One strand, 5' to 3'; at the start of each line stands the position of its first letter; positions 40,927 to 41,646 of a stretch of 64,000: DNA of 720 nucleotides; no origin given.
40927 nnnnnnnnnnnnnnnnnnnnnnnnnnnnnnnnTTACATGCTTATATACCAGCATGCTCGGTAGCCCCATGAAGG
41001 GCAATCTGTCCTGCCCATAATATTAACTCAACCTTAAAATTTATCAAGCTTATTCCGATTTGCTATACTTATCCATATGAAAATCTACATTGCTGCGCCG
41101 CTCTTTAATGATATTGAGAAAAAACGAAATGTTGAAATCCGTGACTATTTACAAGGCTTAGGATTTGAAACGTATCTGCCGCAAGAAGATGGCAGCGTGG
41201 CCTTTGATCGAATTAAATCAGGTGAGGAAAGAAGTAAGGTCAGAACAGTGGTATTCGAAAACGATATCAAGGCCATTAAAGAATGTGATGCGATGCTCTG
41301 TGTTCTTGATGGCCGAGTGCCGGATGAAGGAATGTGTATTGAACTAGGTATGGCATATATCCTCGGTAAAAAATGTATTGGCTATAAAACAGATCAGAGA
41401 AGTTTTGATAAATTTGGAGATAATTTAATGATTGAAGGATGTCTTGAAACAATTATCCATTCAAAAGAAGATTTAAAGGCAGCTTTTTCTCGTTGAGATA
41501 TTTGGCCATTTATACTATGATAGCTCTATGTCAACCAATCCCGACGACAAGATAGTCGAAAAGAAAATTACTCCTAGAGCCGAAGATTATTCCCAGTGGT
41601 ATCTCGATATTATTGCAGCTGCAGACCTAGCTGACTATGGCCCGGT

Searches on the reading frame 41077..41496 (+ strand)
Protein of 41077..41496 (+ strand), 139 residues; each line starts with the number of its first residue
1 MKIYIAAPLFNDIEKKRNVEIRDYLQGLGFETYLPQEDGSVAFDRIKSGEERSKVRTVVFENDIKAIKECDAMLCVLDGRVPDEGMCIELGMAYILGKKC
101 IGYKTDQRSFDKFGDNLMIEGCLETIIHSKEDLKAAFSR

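Call 7: search_protein_families(library=pfam, proteins=[window:41077-41496:+], max_evalue=0.01)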
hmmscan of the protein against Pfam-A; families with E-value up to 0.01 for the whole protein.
window:41077-41496:+ (139 aa): 2 families
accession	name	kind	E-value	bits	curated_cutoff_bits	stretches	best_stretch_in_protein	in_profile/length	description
PF05014.21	Nuc_deoxyrib_tr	-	1.2e-21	77.4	28.8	1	3-118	1-117/117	Nucleoside 2-deoxyribosyltransferase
PF15891.11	Nuc_deoxyri_tr2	-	1.7e-07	32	30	1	2-106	3-104/105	Nucleoside 2-deoxyribosyltransferase like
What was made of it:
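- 41077..41496 (+): Nucleoside 2-deoxyribosyltransferase gene (native GC 0.37). It has a promoter-like site at 41041-41069 ending 7 nt before the ATG, so the GC-rich core is probably not its leader. Pfam PF05014 at E=1e-21 (call 7).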

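Call 8: search_protein_families(library=ncbifam, proteins=[window:41077-41496:+], max_evalue=0.01)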
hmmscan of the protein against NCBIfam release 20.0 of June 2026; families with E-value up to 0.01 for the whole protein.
window:41077-41496:+ (139 aa): 0 families

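Call 57: find_homologous_proteins(query=window:41077-41496:+, max_evalue=1e-10)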
Query window:41077-41496:+ (139 aa): 986 proteins with E <= 1e-10 among 1006 candidates; the best 120 are listed.
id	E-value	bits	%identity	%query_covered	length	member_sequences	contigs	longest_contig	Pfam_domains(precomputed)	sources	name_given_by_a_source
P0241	3.2e-87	307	100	100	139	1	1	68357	PF15891.12,PF05014.22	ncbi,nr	ncbi:nucleoside 2-deoxyribosyltransferase [Candidatus Parcubacteria bacterium]|nr:nucleoside 2-deoxy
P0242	1.9e-64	234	73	99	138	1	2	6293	PF15891.12,PF05014.22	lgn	-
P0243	1.0e-60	221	73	99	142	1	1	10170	PF15891.12,PF05014.22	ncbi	-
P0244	2.6e-60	220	69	99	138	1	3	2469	PF15891.12,PF05014.22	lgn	-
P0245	3.8e-60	220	67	100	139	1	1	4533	PF15891.12,PF05014.22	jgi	jgi:nucleoside 2-deoxyribosyltransferase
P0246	3.2e-58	213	70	96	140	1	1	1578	PF15891.12,PF05014.22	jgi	jgi:nucleoside 2-deoxyribosyltransferase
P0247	3.3e-58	213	66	99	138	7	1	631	PF15891.12,PF05014.22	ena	-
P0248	4.8e-58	213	69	96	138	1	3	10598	PF15891.12,PF05014.22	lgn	-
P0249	1.3e-57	211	68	99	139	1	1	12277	PF15891.12,PF05014.22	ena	-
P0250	1.6e-57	211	69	96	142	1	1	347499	PF15891.12,PF05014.22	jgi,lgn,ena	-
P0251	8.4e-57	209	66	96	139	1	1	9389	PF15891.12,PF05014.22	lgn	-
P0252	9.7e-57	209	64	99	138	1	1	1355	PF15891.12,PF05014.22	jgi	jgi:nucleoside 2-deoxyribosyltransferase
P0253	1.3e-56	208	66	96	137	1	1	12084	PF15891.12,PF05014.22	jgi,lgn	jgi:nucleoside 2-deoxyribosyltransferase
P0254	7.8e-55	202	63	100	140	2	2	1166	PF15891.12,PF05014.22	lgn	-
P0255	9.1e-55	202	64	96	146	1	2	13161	PF15891.12,PF05014.22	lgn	-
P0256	1.3e-54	202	65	99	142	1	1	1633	PF15891.12,PF05014.22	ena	-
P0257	9.7e-54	199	62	100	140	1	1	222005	PF15891.12,PF05014.22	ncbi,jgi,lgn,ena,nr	ncbi:MAG TPA: nucleoside 2-deoxyribosyltransferase [Candidatus Paceibacterota bacterium]|nr:nucleosi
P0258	1.6e-53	198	64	99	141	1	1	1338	PF15891.12,PF14359.13,PF05014.22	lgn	-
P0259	1.6e-53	198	60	100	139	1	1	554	PF15891.12,PF05014.22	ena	-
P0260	9.0e-53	196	61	100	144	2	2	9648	PF15891.12,PF05014.22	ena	-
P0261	2.1e-52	194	65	96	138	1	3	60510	PF15891.12,PF05014.22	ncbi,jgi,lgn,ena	jgi:nucleoside 2-deoxyribosyltransferase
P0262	4.4e-52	193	61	100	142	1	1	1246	PF15891.12,PF05014.22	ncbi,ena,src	-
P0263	8.0e-52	193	62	99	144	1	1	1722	PF15891.12,PF05014.22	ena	-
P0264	2.0e-51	191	63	96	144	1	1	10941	PF15891.12,PF05014.22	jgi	jgi:nucleoside 2-deoxyribosyltransferase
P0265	3.9e-51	190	62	99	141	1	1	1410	PF15891.12,PF05014.22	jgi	jgi:nucleoside 2-deoxyribosyltransferase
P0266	6.5e-51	190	59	100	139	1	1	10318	PF15891.12,PF05014.22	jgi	jgi:nucleoside 2-deoxyribosyltransferase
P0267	6.8e-51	190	62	96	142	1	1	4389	PF15891.12,PF05014.22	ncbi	-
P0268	6.8e-51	190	60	100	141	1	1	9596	PF15891.12,PF05014.22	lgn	-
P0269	2.7e-50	188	64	96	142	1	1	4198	PF15891.12,PF05014.22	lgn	-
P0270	3.9e-50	187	60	99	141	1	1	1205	PF15891.12,PF05014.22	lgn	-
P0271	4.2e-50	187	61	99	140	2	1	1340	PF15891.12,PF05014.22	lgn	-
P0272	8.2e-50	186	59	99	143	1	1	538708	PF15891.12,PF05014.22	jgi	-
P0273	9.3e-50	186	60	96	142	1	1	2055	PF15891.12,PF05014.22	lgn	-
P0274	1.0e-49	186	61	96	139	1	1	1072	PF15891.12,PF05014.22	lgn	-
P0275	3.2e-49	184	63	93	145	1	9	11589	PF15891.12,PF05014.22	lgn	-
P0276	5.8e-49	183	57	96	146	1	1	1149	PF15891.12,PF05014.22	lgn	-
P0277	9.2e-49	183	61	99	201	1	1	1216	PF15891.12,PF05014.22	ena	-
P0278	1.1e-48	182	59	96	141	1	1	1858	PF15891.12,PF05014.22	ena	-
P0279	1.4e-48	182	60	96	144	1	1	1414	PF15891.12,PF05014.22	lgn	-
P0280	1.7e-48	182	60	96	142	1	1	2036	PF15891.12,PF05014.22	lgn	-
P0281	1.9e-48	182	60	96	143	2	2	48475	PF15891.12,PF05014.22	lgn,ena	-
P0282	6.8e-48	180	59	99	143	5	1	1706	PF15891.12,PF05014.22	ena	-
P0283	5.0e-47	177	59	96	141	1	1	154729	PF15891.12,PF05014.22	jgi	jgi:nucleoside 2-deoxyribosyltransferase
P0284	8.0e-47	176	56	99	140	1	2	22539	PF15891.12,PF05014.22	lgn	-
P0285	1.2e-46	176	65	91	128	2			PF15891.12,PF05014.22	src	-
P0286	2.6e-46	175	58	96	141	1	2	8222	PF15891.12,PF05014.22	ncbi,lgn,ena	-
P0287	3.5e-46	174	56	100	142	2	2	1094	PF15891.12,PF05014.22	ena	-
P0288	1.3e-45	173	60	96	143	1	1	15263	PF15891.12,PF05014.22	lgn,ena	-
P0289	1.7e-45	172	56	99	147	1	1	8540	PF15891.12,PF05014.22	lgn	-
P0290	4.3e-45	171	57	99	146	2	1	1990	PF15891.12,PF05014.22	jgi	jgi:nucleoside 2-deoxyribosyltransferase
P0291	6.4e-45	170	58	97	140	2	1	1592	PF15891.12,PF05014.22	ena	-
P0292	6.8e-45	170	55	99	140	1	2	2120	PF15891.12,PF05014.22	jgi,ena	jgi:nucleoside 2-deoxyribosyltransferase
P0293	1.2e-44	169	57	99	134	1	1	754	PF15891.12,PF05014.22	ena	-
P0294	1.5e-44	169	59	87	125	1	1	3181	PF05014.22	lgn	-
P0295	3.1e-44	168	57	98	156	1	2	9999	PF15891.12,PF05014.22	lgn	-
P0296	5.0e-44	167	57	93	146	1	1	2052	PF15891.12,PF05014.22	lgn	-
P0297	2.5e-43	165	55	99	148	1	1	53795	PF15891.12,PF05014.22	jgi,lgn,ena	-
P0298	2.6e-43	165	56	99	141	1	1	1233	PF15891.12,PF05014.22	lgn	-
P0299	3.9e-43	164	52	99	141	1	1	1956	PF15891.12,PF05014.22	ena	-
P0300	5.2e-43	164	53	96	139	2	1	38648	PF15891.12,PF05014.22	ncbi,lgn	-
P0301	8.6e-43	163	53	99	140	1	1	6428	PF15891.12,PF05014.22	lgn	-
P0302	1.3e-42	163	56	94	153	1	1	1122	PF15891.12,PF05014.22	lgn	-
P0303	2.1e-42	162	54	99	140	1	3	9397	PF15891.12,PF05014.22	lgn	-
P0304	2.7e-42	162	54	89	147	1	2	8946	PF15891.12,PF05014.22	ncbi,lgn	-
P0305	4.0e-42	161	54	96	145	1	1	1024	PF15891.12,PF05014.22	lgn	-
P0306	4.2e-42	161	54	93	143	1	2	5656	PF15891.12,PF05014.22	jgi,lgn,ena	-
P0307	4.3e-42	161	55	99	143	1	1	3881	PF15891.12,PF05014.22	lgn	-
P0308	1.0e-41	160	61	82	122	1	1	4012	PF05014.22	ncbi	-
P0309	1.8e-41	159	54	99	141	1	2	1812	PF15891.12,PF05014.22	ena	-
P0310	1.9e-41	159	51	100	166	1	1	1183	PF15891.12,PF05014.22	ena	-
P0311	2.8e-41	158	54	99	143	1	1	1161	PF15891.12,PF05014.22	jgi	-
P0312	2.9e-41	158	56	96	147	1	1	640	PF15891.12,PF05014.22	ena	-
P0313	4.1e-41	158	52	99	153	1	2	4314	PF15891.12,PF05014.22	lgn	-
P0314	4.3e-41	158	52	100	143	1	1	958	PF15891.12,PF05014.22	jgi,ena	-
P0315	6.5e-41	157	55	96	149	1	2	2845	PF15891.12,PF05014.22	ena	-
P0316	8.2e-41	157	60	80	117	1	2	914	PF05014.22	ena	-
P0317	8.9e-41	157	52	99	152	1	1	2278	PF15891.12,PF05014.22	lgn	-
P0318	1.0e-40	157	53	96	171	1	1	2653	PF15891.12,PF05014.22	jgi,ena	-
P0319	1.7e-40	156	59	88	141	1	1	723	PF15891.12,PF05014.22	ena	-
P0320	2.0e-40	156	59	88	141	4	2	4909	PF15891.12,PF05014.22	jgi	-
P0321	2.3e-40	155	59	88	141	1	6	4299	PF15891.12,PF05014.22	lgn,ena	-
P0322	2.9e-40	155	59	88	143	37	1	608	PF15891.12,PF05014.22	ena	-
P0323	4.4e-40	155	54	96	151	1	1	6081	PF15891.12,PF05014.22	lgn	-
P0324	4.6e-40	155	54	97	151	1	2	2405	PF15891.12,PF05014.22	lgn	-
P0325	4.9e-40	154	53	96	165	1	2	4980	PF15891.12,PF05014.22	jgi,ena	-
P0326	5.0e-40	154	54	98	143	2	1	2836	PF15891.12,PF05014.22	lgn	-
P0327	7.0e-40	154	52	99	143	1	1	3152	PF15891.12,PF05014.22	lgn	-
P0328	7.2e-40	154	51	100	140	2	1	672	PF15891.12,PF05014.22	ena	-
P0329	8.4e-40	154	54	96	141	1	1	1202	PF15891.12,PF05014.22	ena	-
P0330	8.6e-40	154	55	96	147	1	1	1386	PF15891.12,PF05014.22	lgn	-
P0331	9.4e-40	154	58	88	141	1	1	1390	PF15891.12,PF05014.22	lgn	-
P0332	9.6e-40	153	53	98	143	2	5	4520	PF15891.12,PF05014.22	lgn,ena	-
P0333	1.0e-39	153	53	94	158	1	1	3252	PF15891.12,PF05014.22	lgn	-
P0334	1.5e-39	153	55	90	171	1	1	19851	PF15891.12,PF05014.22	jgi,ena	-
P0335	1.5e-39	153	55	95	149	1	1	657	PF15891.12,PF05014.22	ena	-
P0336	1.5e-39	153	57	88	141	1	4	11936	PF15891.12,PF05014.22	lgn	-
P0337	1.6e-39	153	53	96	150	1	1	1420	PF15891.12,PF05014.22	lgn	-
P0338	2.2e-39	152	55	96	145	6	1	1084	PF15891.12,PF05014.22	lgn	-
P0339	2.2e-39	152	55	96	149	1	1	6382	PF15891.12,PF05014.22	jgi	-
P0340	2.5e-39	152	55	96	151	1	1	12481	PF15891.12,PF05014.22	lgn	-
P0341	2.9e-39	152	65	79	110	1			PF15891.12,PF05014.22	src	-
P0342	3.0e-39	152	56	96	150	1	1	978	PF15891.12,PF05014.22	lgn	-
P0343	4.1e-39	151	54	96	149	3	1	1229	PF15891.12,PF05014.22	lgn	-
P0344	5.0e-39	151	56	88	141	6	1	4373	PF15891.12,PF05014.22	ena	-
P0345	7.8e-39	151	56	96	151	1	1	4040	PF15891.12,PF05014.22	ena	-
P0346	8.5e-39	150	56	96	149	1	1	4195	PF15891.12,PF05014.22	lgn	-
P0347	1.1e-38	150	53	100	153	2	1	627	PF15891.12,PF05014.22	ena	-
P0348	1.4e-38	150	56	96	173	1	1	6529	PF15891.12,PF05014.22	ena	-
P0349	2.0e-38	149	55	96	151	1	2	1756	PF15891.12,PF05014.22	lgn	-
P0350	2.1e-38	149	53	99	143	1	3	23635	PF15891.12,PF05014.22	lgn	-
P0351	2.3e-38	149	57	88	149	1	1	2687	PF15891.12,PF05014.22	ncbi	-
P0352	2.3e-38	149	53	99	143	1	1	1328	PF15891.12,PF05014.22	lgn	-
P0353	3.3e-38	149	57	88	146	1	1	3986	PF15891.12,PF05014.22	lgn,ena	-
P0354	3.4e-38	148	50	99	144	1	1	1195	PF15891.12,PF05014.22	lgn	-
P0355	3.5e-38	148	55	88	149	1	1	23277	PF15891.12,PF05014.22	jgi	jgi:nucleoside 2-deoxyribosyltransferase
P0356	3.7e-38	148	54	96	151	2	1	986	PF15891.12,PF05014.22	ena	-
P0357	4.2e-38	148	54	96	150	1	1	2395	PF15891.12,PF05014.22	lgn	-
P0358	5.1e-38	148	51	96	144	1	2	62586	PF15891.12,PF05014.22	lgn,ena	-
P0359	5.8e-38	148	53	96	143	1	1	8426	PF15891.12,PF05014.22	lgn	-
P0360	6.0e-38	148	54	99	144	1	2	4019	PF15891.12,PF05014.22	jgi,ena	-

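Call 58: find_encoding_contigs(protein=P0242, flank=4000, max_places=2)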
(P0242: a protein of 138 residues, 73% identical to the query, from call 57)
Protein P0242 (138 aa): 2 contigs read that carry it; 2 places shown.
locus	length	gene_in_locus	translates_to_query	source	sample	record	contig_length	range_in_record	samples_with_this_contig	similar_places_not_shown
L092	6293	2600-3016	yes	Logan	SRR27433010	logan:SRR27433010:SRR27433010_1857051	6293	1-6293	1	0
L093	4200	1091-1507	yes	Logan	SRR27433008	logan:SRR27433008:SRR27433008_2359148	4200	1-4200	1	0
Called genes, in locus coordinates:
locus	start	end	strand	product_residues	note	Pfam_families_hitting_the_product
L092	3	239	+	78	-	?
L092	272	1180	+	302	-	PF00892:EamA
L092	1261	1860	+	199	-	PF00702:Hydrolase, PF13419:HAD_2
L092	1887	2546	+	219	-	PF02698:DUF218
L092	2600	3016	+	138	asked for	PF05014:Nuc_deoxyrib_tr, PF15891:Nuc_deoxyri_tr2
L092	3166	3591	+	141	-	PF21806:DUF6879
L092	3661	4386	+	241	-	PF03372:Exo_endo_phos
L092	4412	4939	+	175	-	PF01202:SKI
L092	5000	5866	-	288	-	-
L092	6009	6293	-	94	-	?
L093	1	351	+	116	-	?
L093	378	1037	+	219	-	PF02698:DUF218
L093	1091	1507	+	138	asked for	PF05014:Nuc_deoxyrib_tr, PF15891:Nuc_deoxyri_tr2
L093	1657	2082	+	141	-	PF21806:DUF6879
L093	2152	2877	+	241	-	PF03372:Exo_endo_phos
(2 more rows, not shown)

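Call 59: find_encoding_contigs(protein=P0243, flank=4000, max_places=2)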
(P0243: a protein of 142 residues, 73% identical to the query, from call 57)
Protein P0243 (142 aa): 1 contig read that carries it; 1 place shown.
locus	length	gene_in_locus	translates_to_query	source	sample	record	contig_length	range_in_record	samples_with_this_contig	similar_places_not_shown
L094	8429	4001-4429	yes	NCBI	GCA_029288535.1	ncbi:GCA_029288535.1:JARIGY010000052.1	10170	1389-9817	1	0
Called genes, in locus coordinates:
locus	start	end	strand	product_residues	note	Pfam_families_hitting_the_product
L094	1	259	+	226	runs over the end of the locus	PF02463:SMC_N (weak), PF13175:AAA_15 (faint), PF00005:ABC_tran, PF13304:AAA_21 (faint)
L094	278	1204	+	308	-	PF18075:FtsX_ECD, PF02687:FtsX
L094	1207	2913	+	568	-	PF06418:CTP_synth_N, PF00117:GATase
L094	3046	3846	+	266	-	-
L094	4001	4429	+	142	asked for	PF05014:Nuc_deoxyrib_tr, PF15891:Nuc_deoxyri_tr2 (weak)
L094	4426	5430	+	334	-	PF01636:APH, PF03881:Fructosamin_kin (faint)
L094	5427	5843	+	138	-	-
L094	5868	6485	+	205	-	PF00300:His_Phos_1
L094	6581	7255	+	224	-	PF14329:DUF4386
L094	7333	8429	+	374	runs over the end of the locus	-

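Call 60: find_encoding_contigs(protein=P0250, flank=4000, max_places=2)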
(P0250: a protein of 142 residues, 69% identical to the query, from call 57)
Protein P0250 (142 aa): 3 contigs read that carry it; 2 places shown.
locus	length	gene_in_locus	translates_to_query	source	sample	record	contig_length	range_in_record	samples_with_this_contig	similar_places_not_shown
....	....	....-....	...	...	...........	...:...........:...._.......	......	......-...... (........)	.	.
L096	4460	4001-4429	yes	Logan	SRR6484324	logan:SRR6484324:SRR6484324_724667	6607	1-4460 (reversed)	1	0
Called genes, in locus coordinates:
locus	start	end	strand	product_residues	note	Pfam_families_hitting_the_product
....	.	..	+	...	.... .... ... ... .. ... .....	-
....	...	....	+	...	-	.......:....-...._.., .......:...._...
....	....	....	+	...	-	-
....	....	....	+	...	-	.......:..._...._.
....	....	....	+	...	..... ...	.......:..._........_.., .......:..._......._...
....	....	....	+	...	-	-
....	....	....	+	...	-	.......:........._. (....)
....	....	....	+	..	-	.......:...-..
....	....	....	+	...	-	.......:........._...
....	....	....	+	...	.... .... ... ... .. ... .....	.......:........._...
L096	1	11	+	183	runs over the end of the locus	-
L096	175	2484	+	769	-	PF01411:tRNA-synt_2c, PF07973:tRNA_SAD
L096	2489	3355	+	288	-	-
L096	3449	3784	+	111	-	PF00300:His_Phos_1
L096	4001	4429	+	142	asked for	PF05014:Nuc_deoxyrib_tr, PF15891:Nuc_deoxyri_tr2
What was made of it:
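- Tried and rejected: NDT relatives have short unrelated upstream regions (calls 58-60).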
